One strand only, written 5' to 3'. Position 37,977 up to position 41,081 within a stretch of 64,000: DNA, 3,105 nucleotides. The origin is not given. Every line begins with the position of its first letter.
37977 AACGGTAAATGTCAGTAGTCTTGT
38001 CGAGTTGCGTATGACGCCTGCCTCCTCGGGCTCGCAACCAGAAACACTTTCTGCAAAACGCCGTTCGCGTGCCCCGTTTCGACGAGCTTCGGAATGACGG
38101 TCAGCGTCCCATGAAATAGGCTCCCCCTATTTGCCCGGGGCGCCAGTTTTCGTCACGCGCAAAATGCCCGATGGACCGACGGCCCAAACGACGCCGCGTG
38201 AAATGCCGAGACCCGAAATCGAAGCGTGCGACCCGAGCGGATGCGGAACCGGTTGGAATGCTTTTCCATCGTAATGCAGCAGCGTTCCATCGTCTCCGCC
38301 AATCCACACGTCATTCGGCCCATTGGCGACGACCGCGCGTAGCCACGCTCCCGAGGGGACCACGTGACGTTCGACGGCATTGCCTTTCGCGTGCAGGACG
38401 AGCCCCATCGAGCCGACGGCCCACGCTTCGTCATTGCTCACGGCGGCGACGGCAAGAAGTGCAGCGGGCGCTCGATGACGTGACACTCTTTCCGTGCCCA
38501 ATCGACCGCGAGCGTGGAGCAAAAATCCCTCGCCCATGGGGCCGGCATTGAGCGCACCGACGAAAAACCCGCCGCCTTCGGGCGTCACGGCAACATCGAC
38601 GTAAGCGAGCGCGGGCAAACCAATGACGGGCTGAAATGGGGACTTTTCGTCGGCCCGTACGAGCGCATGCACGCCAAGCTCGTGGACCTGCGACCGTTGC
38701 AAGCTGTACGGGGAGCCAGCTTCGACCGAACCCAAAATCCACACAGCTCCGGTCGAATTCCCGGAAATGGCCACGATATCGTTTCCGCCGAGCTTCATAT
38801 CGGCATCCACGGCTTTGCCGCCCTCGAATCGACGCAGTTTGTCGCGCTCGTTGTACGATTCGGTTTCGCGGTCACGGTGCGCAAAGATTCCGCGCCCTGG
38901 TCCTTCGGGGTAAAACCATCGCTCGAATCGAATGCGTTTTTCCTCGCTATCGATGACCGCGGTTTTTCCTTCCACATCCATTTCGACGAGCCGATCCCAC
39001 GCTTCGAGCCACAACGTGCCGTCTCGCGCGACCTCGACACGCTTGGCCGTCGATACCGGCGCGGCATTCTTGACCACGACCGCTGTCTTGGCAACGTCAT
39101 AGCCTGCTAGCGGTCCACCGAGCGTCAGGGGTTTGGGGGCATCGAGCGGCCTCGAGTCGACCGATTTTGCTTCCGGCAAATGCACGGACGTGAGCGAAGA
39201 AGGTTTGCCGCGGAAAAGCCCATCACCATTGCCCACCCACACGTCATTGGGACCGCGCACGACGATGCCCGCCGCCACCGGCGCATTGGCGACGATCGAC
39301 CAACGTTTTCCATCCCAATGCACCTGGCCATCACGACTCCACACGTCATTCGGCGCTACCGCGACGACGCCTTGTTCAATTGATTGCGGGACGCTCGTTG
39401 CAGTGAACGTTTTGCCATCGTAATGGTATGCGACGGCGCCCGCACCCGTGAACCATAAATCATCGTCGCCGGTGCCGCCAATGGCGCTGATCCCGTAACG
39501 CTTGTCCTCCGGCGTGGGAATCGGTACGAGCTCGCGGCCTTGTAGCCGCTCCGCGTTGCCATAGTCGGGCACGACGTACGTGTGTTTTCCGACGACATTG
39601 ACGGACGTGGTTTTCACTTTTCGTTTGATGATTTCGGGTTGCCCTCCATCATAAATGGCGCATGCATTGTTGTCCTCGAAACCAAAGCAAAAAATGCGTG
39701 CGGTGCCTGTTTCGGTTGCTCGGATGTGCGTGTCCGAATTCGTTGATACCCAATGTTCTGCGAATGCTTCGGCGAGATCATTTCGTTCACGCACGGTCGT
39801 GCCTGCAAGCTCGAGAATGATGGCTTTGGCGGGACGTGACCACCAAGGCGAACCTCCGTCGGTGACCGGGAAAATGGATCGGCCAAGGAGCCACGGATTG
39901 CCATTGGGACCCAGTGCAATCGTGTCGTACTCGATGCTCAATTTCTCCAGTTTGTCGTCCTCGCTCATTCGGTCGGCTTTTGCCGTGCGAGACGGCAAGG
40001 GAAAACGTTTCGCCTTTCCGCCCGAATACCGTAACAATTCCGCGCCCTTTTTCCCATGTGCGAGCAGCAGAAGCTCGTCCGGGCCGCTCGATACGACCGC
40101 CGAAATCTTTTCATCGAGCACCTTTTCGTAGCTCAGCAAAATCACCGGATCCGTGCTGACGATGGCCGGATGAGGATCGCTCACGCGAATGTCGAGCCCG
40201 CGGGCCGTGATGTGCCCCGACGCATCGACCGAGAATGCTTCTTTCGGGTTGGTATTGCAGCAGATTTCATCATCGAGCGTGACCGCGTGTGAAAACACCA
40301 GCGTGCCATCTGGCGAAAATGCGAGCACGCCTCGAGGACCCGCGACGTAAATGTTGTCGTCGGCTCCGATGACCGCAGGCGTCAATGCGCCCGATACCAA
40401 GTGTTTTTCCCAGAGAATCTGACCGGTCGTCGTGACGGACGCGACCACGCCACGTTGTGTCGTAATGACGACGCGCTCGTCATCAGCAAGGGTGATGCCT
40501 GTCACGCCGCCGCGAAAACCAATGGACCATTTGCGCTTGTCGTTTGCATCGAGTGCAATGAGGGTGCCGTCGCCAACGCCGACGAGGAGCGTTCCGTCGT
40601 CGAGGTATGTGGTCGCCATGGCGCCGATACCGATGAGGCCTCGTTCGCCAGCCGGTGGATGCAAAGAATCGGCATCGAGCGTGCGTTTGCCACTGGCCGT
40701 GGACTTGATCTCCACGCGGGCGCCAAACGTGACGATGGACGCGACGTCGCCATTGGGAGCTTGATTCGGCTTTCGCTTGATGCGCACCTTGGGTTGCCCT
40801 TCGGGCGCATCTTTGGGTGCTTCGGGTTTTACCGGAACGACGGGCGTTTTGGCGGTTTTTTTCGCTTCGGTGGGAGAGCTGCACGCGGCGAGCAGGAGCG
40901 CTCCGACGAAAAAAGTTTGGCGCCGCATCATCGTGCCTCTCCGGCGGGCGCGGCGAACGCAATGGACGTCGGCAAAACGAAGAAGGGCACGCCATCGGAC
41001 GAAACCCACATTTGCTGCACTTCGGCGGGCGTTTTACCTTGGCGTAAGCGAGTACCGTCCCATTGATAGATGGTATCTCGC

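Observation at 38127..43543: Operon: XRE regulator, pentaheme cytochrome c, and two secreted proteins sharing a beta-propeller repeat family, with ATGA-coupled junctions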

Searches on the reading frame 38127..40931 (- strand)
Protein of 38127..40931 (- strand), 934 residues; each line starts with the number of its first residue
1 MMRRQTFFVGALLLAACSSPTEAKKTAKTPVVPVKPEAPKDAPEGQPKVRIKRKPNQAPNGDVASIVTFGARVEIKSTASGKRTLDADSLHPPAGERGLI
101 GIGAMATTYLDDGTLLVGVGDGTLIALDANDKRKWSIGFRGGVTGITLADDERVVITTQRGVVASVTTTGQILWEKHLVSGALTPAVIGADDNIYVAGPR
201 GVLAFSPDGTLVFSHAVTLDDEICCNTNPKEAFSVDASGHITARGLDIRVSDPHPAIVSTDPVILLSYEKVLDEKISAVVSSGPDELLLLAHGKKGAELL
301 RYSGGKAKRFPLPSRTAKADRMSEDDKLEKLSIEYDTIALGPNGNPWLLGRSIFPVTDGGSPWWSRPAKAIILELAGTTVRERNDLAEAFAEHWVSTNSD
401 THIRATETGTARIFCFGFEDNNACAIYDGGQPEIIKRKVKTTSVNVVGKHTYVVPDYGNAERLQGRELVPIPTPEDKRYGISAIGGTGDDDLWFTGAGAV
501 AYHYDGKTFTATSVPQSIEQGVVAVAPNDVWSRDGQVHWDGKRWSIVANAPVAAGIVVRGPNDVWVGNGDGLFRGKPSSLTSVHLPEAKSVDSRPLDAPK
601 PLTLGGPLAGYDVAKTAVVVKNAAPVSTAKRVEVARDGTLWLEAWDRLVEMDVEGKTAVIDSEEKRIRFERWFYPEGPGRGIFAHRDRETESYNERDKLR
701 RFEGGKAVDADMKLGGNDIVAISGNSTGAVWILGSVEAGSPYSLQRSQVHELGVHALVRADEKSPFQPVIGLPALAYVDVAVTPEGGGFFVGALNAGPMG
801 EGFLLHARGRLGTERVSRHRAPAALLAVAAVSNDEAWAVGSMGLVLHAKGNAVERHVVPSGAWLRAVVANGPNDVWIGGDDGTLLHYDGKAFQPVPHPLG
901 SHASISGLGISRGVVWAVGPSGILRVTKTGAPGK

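Call 3: search_protein_families(library=pfam, proteins=[window:38127-40931:-], max_evalue=0.1)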
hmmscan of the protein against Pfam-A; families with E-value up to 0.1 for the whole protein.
window:38127-40931:- (934 aa): 3 families
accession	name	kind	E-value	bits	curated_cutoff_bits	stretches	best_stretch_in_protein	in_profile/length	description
PF13360.13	PQQ_2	-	9.1e-09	35.7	27.6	1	103-210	26-139/233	Outer membrane protein assembly factor BamB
PF13570.13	Beta-prop_ACSF4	-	0.00018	21.5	133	1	107-212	98-207/329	Beta-alanine-activating enzyme, beta-propeller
PF14870.12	PSII_BNR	-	0.061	13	27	0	824-887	235-302/303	Photosynthesis system II assembly factor YCF48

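Call 4: search_protein_families(library=ncbifam, proteins=[window:38127-40931:-], max_evalue=0.1)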
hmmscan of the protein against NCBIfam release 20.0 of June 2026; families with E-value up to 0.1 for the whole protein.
window:38127-40931:- (934 aa): 3 families
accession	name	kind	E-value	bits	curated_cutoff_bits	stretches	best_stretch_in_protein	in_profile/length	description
TIGR03300.1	assembly_YfgL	equivalog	2.9e-07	29.5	285.2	1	110-205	63-160/377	outer membrane protein assembly factor BamB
NF008351.0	PRK11138.1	equivalog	0.0013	17.3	423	1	112-183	120-193/394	outer membrane protein assembly factor BamB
TIGR03075.1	PQQ_enz_alc_DH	subfamily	0.099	11.2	480.05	1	122-197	444-523/530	PQQ-dependent dehydrogenase, methanol/ethanol family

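Call 20: find_homologous_proteins(query=window:38127-40931:-)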
Query window:38127-40931:- (934 aa): 24 proteins with E <= 0.001 among 8000 candidates.
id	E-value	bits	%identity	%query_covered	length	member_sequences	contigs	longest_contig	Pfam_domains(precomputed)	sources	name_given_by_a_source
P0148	0.0e+0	2124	100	100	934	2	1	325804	PF13360.14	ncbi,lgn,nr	ncbi:MAG: PQQ-binding-like beta-propeller repeat protein [Polyangiaceae bacterium]|nr:PQQ-binding-li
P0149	0.0e+0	1577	75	100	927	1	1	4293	-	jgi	jgi:hypothetical protein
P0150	0.0e+0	1521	71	99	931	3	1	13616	PF13360.14,PF13570.14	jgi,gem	-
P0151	0.0e+0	1466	68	100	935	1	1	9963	PF13360.14,PF13570.14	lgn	-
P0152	0.0e+0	1454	68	99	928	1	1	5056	PF13360.14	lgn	-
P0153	0.0e+0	1421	67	99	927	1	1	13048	PF13360.14,PF13570.14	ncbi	-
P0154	0.0e+0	1418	66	99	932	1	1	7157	PF13360.14,PF13570.14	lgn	-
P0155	0.0e+0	1409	67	99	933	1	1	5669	PF13360.14,PF13570.14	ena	-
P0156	0.0e+0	1362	65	99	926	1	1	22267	PF13360.14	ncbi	-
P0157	0.0e+0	1350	64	99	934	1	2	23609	PF13360.14,PF13570.14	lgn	-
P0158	0.0e+0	1240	58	99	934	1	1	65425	PF13360.14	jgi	-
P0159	0.0e+0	1237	58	99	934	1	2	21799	PF13360.14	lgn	-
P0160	0.0e+0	1236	57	99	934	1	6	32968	PF13360.14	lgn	-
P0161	0.0e+0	1225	57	99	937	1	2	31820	PF13360.14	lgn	-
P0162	0.0e+0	1175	55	99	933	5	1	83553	PF13360.14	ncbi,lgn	-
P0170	3.0e-168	580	40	90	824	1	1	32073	-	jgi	jgi:hypothetical protein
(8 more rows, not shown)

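Call 35: predict_structure(alignment_id=A3)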
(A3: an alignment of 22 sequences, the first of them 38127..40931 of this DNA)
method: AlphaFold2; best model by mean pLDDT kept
length: 934 residues; sequences in the alignment: 22
mean_pLDDT: 83.9   pTM: 0.83
mean pLDDT of the five models: 83.9, 83.2, 83.1, 81.6, 80.7
residues with pLDDT >= 90: 497; 70-90: 313; 50-70: 44; < 50: 80
segments of 3 or more residues with pLDDT < 50: 1-51, 93-100, 666-669, 689-693, 740-747, 932-934
pLDDT, mean of each block of 10 residues (from residue 1): 28 27 27 28 34 78 81 81 82 48 84 91 90 91 90 92 94 91 88 89 93 86 60 78 82 87 90 93 92 89 92 91 85 94 93 83 84 91 91 88 91 90 89 91 93 91 92 75 93 90 93 91 94 94 90 92 92 92 92 89 90 92 88 90 87 85 55 88 72 64 80 79 93 78 49 88 92 90 96 79 94 95 93 96 93 92 93 95 94 95 93 92 90 42
secondary structure, 60 per line:
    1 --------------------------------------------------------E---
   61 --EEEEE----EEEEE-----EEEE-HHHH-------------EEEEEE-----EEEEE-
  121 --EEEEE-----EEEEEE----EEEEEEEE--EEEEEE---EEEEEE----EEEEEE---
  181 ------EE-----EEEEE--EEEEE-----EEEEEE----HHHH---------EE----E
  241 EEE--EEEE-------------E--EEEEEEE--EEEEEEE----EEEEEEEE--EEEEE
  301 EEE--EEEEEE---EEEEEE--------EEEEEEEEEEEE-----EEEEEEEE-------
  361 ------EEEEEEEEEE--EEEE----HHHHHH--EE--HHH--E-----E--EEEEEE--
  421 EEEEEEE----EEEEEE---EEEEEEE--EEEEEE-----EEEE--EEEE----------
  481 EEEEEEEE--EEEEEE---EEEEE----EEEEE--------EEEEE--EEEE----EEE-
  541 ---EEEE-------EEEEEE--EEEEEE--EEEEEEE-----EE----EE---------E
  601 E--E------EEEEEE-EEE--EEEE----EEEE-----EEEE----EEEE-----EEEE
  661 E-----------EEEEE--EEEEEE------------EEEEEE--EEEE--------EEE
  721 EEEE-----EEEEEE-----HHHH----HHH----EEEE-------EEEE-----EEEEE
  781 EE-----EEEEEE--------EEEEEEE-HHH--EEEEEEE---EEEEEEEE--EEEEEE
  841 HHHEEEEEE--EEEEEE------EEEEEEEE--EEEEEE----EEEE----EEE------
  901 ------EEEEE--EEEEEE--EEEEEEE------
elements in order (helices of 4 or more, strands of 3 or more residues): E63-67 E72-76 E82-85 H87-90 E104-109 E115-119 E123-127 E133-138 E143-150 E153-158 E162-167 E172-177 E194-198 E201-205 E211-216 H221-224 E240-243 E246-249 E266-272 E275-281 E286-293 E296-303 E306-311 E315-320 E329-340 E346-353 E367-376 E379-382 H387-392 E413-418 E421-427 E432-437 E441-447 E450-455 E461-464 E467-470 E481-488 E491-496 E500-504 E509-513 E522-526 E529-532 E537-539 E544-547 E555-560 E563-568 E571-577 E611-616 E618-620 E623-626 E631-634 E640-643 E648-651 E657-661 E673-677 E680-685 E698-703 E706-709 E718-724 E730-735 H741-744 E756-759 E767-770 E776-782 E788-793 E802-808 E815-821 E825-832 E835-840 E844-849 E852-857 E864-871 E874-879 E884-887 E892-894 E907-911 E914-919 E922-928

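Call 55: search_solved_structures(query=A3, max_evalue=0.1)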
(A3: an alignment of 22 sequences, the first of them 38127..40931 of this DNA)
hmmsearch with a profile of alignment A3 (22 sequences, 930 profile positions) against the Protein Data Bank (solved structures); distinct sequences matched with E-value up to 0.1: 20.
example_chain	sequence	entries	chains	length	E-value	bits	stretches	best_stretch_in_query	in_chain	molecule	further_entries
6tjg_A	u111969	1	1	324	4.5e-29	104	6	110-211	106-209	Cake8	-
6tjh_A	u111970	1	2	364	3.9e-19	71.1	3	110-211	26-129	Cake9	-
6tji_A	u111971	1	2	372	4.2e-19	71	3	110-211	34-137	Cake10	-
8prj_A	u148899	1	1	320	4.3e-19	71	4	110-212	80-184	v31Bagel8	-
6tje_A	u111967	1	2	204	3.1e-16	61.5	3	110-210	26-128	Cake5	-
6tjf_A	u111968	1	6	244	2.7e-12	48.5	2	110-211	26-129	Cake6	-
6tjd_A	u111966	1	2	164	3.8e-11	44.7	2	110-210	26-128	Cake4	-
7evf_AA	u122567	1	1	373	7.1e-11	43.8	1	99-205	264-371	PQQ_3 domain-containing protein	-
8prs_A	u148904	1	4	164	7.7e-11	43.7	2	110-212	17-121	nvBagel4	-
7eq5_A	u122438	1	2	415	1e-10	43.3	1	99-205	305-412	Membrane associated protein kinase with beta-propeller domain, pyrrolo-quinoline quinone b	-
8pra_A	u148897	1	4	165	9.5e-10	40.1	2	110-212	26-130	Cell surface protein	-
7dxn_A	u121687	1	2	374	2.1e-09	38.9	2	99-205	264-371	Membrane associated protein kinase with beta-propeller domain, pyrrolo-quinoline quinone b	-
7awz_A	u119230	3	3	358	1.7e-08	35.9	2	110-212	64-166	Scone-E | SconeE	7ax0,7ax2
3hxj_A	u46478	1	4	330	6.9e-08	33.9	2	109-211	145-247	Pyrrolo-quinoline quinone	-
7awy_A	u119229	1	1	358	1.3e-05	26.4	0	110-211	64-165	Scone-R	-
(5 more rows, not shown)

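Call 65: find_encoding_contigs(protein=P0170, flank=8000, max_places=2)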
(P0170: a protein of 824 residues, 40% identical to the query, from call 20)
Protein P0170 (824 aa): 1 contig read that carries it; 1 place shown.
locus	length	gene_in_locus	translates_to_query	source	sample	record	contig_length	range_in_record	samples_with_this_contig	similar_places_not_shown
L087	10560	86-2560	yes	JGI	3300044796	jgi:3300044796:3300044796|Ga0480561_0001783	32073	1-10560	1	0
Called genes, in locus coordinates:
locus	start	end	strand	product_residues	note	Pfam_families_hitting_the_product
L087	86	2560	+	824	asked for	-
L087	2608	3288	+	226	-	PF02798:GST_N, PF13417:GST_N_3, PF13409:GST_N_2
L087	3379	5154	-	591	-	PF00158:Sigma54_activat, PF01078:Mg_chelatase (faint), PF14532:Sigma54_activ_2, PF07728:AAA_5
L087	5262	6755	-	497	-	-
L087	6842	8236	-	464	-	PF01551:Peptidase_M23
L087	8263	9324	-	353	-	PF07719:TPR_2 (faint)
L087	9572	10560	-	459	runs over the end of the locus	PF07586:HXXSHH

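Call 66: find_encoding_contigs(protein=P0162, flank=8000, max_places=2)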
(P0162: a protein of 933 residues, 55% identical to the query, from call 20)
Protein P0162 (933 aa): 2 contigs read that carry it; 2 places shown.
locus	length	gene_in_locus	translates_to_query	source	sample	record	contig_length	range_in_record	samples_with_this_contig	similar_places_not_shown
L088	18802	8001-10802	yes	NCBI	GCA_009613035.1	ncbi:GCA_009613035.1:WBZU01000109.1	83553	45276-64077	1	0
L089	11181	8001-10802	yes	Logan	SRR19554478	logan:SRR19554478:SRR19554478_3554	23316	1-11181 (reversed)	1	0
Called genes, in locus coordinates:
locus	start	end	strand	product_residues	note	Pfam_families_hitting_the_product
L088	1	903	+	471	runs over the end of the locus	PF08757:CotH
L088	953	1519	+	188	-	PF04752:ChaC, PF06094:GGACT (weak)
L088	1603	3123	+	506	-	PF00743:FMO-like, PF07992:Pyr_redox_2, PF01266:DAO (faint), PF13450:NAD_binding_8, PF13738:Pyr_redox_3, PF13434:Lys_Orn_oxgnase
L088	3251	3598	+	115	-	PF13560:HTH_31 (weak), PF13443:HTH_26 (weak)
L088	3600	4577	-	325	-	PF01370:Epimerase, PF04321:RmlD_sub_bind, PF16363:GDP_Man_Dehyd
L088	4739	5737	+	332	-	PF01370:Epimerase, PF16363:GDP_Man_Dehyd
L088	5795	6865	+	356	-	PF14522:Cytochrome_C7 (faint), PF22113:Mtrc-MtrF_II-IV_dom (faint)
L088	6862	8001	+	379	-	-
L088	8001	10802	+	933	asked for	PF13360:PQQ_2 (weak)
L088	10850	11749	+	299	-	PF00962:A_deaminase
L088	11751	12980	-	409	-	-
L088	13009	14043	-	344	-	-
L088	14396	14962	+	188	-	PF04116:FA_hydroxylase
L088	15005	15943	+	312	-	PF02230:Abhydrolase_2 (weak)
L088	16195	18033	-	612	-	PF01839:FG-GAP (faint), PF13517:FG-GAP_3 (faint)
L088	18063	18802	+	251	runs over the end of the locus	-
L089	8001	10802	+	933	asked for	PF13360:PQQ_2 (weak)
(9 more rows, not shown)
